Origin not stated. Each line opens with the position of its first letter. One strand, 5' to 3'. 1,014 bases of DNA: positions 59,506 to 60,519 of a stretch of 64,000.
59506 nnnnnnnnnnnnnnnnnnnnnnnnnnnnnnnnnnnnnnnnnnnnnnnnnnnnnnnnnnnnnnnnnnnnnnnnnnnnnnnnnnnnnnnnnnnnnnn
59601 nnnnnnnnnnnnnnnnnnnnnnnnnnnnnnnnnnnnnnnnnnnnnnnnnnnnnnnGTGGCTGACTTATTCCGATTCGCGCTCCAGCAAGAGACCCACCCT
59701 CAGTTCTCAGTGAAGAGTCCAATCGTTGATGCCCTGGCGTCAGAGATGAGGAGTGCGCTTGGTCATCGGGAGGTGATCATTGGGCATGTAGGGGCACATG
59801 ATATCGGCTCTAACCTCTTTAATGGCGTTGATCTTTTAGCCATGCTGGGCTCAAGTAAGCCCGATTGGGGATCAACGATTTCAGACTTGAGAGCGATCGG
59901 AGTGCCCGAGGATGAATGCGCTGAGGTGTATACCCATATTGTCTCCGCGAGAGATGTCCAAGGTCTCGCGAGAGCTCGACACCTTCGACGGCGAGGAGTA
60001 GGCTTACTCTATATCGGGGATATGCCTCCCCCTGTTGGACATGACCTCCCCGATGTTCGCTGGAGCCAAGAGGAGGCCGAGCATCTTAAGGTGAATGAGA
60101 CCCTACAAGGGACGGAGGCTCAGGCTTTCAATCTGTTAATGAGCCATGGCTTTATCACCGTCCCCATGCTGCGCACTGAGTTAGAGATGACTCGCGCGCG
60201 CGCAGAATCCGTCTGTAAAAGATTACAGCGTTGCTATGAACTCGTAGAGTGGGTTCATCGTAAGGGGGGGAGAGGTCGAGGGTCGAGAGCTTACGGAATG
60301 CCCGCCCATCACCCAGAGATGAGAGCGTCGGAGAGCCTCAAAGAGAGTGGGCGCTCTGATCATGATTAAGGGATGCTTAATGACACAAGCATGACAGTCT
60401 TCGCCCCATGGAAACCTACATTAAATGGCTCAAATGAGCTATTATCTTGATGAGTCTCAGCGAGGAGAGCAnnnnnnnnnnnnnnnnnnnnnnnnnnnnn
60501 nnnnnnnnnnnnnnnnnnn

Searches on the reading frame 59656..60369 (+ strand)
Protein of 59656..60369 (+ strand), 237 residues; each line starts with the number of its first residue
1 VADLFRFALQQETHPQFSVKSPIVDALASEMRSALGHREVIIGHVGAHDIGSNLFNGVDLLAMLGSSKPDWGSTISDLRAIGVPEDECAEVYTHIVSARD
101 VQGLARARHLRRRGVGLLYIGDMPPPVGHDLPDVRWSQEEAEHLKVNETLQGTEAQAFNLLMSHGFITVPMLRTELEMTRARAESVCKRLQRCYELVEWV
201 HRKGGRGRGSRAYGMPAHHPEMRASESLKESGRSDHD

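Call 45: find_homologous_proteins(query=window:59656-60369:+)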
Query window:59656-60369:+ (237 aa): 7 proteins with E <= 0.001 among 516 candidates.
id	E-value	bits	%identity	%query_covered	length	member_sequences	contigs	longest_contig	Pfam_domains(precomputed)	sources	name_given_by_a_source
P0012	2.4e-156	536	100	100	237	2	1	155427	-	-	-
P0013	9.6e-112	390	77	92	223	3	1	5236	-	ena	-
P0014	8.8e-79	282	60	93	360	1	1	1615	-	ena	-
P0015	2.1e-67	245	60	76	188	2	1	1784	-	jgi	jgi:hypothetical protein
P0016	7.6e-62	227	79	55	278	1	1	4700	-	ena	-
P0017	3.2e-58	215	61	67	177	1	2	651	-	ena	-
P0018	9.9e-55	204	57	67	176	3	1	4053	-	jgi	jgi:hypothetical protein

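Call 47: find_encoding_contigs(protein=P0013, flank=5000, max_places=3)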
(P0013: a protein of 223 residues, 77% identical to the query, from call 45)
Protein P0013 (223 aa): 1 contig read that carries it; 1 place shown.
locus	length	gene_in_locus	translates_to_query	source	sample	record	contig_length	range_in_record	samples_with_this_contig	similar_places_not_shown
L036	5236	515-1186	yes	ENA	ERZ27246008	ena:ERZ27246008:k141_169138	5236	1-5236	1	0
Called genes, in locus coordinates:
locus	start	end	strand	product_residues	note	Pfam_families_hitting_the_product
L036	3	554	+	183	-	?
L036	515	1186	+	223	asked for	-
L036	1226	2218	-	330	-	PF03781:FGE-sulfatase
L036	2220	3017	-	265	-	PF14771:DUF4476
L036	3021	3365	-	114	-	-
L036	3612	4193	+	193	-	PF00881:Nitroreductase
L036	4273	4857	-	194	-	PF00440:TetR_N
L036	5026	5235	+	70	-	?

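Call 48: find_encoding_contigs(protein=P0016, flank=5000, max_places=3)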
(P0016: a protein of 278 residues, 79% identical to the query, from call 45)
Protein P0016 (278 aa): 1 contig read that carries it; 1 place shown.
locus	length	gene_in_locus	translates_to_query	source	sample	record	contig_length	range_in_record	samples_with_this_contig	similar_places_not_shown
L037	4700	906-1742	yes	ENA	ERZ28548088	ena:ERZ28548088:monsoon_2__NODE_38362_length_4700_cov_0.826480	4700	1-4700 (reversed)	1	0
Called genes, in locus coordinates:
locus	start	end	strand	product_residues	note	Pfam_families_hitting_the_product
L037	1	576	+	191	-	?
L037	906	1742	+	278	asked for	-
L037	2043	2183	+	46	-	-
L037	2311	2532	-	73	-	-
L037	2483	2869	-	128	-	-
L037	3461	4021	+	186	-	PF13620:CarboxypepD_reg (weak)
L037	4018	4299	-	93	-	-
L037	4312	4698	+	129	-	?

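Call 49: find_encoding_contigs(protein=P0018, flank=5000, max_places=3)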
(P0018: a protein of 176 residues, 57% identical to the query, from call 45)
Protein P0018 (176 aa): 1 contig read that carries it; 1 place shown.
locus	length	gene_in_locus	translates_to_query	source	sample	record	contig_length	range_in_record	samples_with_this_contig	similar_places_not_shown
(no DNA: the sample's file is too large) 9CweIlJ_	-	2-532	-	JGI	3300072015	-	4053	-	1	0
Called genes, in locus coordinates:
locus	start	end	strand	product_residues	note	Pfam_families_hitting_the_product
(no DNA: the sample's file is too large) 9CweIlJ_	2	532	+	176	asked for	?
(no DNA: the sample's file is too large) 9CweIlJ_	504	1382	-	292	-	PF03690:MYG1_exonuc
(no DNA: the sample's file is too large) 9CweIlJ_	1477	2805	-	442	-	PF01960:ArgJ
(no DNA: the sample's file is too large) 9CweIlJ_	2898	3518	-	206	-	-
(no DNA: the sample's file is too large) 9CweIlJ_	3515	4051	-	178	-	?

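Call 65: search_protein_families(library=pfam, proteins=[window:59656-60369:+], max_evalue=0.01)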
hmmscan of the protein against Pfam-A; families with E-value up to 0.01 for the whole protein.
window:59656-60369:+ (237 aa): 0 families
